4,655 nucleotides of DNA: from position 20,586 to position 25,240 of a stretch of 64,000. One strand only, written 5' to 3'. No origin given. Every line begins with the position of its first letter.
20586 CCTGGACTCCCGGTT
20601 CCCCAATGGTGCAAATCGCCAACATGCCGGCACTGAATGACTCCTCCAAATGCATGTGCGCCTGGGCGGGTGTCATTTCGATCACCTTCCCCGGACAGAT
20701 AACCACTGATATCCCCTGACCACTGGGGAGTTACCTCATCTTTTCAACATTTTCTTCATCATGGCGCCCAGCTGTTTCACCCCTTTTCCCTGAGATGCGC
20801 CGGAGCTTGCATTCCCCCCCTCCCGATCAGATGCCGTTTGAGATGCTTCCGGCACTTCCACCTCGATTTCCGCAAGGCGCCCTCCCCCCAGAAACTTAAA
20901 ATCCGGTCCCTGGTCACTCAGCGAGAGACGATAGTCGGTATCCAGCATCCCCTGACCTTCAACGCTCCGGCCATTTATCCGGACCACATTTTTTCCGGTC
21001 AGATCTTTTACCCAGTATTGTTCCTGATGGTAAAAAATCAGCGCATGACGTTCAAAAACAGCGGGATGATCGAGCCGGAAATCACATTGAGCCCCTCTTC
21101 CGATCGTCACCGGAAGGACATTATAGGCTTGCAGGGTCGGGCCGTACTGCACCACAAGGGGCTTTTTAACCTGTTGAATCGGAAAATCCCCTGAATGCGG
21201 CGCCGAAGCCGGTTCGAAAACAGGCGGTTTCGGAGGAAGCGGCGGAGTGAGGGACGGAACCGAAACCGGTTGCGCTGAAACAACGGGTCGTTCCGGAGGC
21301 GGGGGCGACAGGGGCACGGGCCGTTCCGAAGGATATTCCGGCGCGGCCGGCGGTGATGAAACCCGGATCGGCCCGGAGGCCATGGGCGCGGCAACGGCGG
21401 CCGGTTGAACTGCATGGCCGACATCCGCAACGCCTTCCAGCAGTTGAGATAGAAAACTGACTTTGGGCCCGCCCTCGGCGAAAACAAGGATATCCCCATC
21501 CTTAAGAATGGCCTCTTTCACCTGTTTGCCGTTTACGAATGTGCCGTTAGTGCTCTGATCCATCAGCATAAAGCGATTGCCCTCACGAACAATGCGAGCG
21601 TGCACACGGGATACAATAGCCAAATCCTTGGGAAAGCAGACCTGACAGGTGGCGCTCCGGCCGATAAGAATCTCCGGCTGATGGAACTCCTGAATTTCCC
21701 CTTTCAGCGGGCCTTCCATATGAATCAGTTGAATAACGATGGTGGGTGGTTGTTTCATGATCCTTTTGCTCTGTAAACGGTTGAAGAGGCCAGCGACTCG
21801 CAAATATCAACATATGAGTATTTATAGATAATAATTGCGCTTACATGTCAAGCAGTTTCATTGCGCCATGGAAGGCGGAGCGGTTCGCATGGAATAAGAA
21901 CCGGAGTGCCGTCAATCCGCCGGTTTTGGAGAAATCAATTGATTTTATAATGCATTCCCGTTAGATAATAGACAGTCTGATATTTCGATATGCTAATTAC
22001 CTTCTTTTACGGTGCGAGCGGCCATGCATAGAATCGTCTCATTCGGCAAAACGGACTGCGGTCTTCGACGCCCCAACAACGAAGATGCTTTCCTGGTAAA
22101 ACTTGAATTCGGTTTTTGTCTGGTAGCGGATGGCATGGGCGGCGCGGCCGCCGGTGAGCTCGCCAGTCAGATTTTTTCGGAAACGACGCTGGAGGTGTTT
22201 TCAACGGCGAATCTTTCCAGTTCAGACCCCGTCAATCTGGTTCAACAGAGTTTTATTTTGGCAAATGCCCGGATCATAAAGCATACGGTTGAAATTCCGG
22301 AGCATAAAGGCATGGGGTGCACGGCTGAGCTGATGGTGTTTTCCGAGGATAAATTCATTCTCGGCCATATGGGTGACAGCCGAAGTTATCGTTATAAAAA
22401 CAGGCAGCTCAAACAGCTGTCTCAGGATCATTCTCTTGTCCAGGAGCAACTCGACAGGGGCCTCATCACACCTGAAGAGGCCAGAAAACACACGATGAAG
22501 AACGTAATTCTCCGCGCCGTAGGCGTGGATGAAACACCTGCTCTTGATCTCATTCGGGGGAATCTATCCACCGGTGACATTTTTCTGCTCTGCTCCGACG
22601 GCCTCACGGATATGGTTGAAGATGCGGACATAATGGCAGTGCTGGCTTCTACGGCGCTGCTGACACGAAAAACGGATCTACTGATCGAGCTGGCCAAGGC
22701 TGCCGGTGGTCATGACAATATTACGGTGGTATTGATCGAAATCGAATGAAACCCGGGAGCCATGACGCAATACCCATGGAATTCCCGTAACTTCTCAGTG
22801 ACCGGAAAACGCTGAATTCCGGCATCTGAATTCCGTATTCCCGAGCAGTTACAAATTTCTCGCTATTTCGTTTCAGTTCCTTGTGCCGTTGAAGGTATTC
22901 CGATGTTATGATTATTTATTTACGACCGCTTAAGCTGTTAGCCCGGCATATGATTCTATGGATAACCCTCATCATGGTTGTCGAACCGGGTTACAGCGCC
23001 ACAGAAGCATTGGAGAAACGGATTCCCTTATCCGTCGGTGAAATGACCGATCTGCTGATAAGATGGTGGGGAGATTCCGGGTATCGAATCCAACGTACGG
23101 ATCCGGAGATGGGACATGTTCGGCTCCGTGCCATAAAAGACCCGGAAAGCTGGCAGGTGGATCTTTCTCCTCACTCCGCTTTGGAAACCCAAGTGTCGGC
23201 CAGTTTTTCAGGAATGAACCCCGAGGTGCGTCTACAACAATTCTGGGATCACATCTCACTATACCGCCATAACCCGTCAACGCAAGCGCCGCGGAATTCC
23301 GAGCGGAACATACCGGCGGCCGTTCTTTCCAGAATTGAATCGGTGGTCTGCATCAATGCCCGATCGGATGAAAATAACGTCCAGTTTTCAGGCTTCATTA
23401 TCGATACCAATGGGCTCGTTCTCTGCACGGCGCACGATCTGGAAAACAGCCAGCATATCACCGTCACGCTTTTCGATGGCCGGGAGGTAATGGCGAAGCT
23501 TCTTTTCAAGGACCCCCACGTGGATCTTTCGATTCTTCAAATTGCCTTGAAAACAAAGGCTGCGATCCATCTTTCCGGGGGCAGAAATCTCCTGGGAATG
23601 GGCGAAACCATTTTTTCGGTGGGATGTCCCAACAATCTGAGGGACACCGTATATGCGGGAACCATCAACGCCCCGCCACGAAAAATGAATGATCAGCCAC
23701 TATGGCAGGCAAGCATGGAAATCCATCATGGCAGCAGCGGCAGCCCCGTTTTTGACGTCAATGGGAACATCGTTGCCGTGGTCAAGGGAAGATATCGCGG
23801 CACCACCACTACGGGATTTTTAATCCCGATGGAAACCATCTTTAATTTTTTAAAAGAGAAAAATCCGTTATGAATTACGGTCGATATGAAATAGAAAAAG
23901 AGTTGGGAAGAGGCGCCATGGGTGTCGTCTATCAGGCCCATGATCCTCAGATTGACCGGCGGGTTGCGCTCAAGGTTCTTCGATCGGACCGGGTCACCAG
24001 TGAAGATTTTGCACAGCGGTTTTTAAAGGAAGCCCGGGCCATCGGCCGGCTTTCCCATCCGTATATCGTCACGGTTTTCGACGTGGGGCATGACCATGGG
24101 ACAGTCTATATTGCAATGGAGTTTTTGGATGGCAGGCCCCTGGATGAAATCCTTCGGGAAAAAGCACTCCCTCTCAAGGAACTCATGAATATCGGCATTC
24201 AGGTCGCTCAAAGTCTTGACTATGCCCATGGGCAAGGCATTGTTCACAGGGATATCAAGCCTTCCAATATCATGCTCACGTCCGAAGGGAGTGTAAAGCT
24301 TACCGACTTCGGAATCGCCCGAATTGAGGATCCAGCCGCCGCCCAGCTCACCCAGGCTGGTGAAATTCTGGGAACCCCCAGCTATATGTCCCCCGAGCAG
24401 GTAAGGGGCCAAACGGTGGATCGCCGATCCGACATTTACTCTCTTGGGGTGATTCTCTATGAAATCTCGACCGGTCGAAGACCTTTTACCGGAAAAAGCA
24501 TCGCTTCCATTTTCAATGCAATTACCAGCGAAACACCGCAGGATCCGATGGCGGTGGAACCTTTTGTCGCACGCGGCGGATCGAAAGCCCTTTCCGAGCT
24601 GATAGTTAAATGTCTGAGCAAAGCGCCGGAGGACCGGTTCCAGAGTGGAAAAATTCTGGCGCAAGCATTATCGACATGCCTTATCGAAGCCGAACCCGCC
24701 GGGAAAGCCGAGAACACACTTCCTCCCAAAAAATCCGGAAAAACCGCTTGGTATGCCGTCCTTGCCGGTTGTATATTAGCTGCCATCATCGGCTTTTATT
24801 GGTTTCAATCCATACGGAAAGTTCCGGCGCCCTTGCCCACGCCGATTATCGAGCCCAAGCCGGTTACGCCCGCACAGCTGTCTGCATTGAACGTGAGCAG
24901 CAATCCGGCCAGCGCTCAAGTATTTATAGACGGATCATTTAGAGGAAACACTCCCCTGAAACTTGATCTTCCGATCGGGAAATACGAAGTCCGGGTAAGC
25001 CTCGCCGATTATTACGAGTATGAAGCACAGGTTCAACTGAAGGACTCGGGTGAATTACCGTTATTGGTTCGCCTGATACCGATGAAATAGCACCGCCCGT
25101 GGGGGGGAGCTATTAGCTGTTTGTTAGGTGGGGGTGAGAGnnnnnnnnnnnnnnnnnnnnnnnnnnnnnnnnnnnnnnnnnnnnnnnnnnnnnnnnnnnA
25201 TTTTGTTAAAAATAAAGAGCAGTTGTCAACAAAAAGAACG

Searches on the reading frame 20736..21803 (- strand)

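Call 6: search_protein_families(library=pfam, proteins=[window:20736-21803:-], max_evalue=0.01)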
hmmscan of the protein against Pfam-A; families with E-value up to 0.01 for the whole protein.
window:20736-21803:- (355 aa): 2 families
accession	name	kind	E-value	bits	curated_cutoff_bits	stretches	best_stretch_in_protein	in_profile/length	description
PF00498.31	FHA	-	2.6e-32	111.5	20.7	2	46-108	2-66/67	FHA domain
PF16697.10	Yop-YscD_cpl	-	3.6e-15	56.4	33.2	2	30-105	4-80/94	Inner membrane component of T3SS, cytoplasmic domain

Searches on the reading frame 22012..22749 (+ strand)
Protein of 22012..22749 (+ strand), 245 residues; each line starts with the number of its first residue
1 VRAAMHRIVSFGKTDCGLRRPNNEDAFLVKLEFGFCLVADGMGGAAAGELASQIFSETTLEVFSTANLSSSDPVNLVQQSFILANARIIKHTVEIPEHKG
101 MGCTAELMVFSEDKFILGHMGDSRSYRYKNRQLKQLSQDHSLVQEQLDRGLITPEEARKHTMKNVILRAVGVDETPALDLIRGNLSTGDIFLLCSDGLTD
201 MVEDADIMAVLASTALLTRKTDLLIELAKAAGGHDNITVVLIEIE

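Call 6: search_protein_families(library=pfam, proteins=[window:22012-22749:+], max_evalue=0.01)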
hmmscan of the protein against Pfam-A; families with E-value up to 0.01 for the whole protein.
window:22012-22749:+ (245 aa): 3 families
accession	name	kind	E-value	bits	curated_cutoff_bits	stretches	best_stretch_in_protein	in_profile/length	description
PF13672.11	PP2C_2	-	1.1e-13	51.6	24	1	22-218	11-195/209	Protein phosphatase 2C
PF00481.26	PP2C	-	2.6e-11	44.1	20.3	1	28-142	29-142/255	Protein phosphatase 2C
PF07228.17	SpoIIE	-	0.0045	17.4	25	0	168-244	103-191/192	Stage II sporulation protein E (SpoIIE)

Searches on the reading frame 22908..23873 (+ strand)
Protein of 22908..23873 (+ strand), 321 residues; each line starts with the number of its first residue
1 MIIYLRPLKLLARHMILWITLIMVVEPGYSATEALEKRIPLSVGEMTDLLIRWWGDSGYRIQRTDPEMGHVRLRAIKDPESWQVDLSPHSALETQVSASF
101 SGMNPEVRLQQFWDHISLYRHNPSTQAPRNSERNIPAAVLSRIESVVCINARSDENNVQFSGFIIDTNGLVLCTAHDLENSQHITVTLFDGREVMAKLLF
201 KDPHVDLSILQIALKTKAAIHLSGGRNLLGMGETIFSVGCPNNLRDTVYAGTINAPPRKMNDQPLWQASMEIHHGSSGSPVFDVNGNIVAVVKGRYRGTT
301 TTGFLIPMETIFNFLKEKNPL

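Call 6: search_protein_families(library=pfam, proteins=[window:22908-23873:+], max_evalue=0.01)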
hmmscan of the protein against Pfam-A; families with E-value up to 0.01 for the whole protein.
window:22908-23873:+ (321 aa): 1 family
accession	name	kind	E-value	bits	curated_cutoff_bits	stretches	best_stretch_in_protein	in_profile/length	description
PF13365.12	Trypsin_2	-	5.1e-19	69.9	27.6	1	161-291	2-144/144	Trypsin-like peptidase domain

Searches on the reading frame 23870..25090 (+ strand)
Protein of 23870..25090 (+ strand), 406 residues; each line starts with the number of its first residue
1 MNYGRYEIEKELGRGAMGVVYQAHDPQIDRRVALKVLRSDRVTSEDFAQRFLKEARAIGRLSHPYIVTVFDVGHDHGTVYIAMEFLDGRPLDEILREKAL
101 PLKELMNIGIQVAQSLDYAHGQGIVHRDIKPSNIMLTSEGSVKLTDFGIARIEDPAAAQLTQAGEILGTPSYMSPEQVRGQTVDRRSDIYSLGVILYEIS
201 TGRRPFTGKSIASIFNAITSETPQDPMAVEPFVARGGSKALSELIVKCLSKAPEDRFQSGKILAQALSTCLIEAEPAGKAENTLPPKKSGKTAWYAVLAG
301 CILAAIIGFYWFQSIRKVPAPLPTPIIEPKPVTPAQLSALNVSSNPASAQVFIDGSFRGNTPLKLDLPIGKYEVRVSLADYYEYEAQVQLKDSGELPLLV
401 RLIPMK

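Call 6: search_protein_families(library=pfam, proteins=[window:23870-25090:+], max_evalue=0.01)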
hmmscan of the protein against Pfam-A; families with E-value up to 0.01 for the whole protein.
window:23870-25090:+ (406 aa): 7 families
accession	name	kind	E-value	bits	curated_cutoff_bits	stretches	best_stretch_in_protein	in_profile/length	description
PF00069.31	Pkinase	-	6e-59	200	31.7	1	6-265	1-260/263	Protein kinase domain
PF07714.23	PK_Tyr_Ser-Thr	-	4.3e-43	147.9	23.1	1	7-262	2-254/258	Protein tyrosine and serine/threonine kinase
PF08308.17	PEGA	-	7.4e-13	48.7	20.8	1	339-393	3-58/71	PEGA domain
PF03109.22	ABC1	-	6e-07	29.3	22.9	1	79-154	143-218/244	ABC1 atypical kinase-like domain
PF01636.29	APH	-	6.6e-07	29.8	23.2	0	122-156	168-203/239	Phosphotransferase enzyme family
PF14531.12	Kinase-like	-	0.0001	22.1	25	1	110-208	155-253/289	Kinase-like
PF17667.7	Pkinase_fungal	-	0.0027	17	24.1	1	121-191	305-378/387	Fungal protein kinase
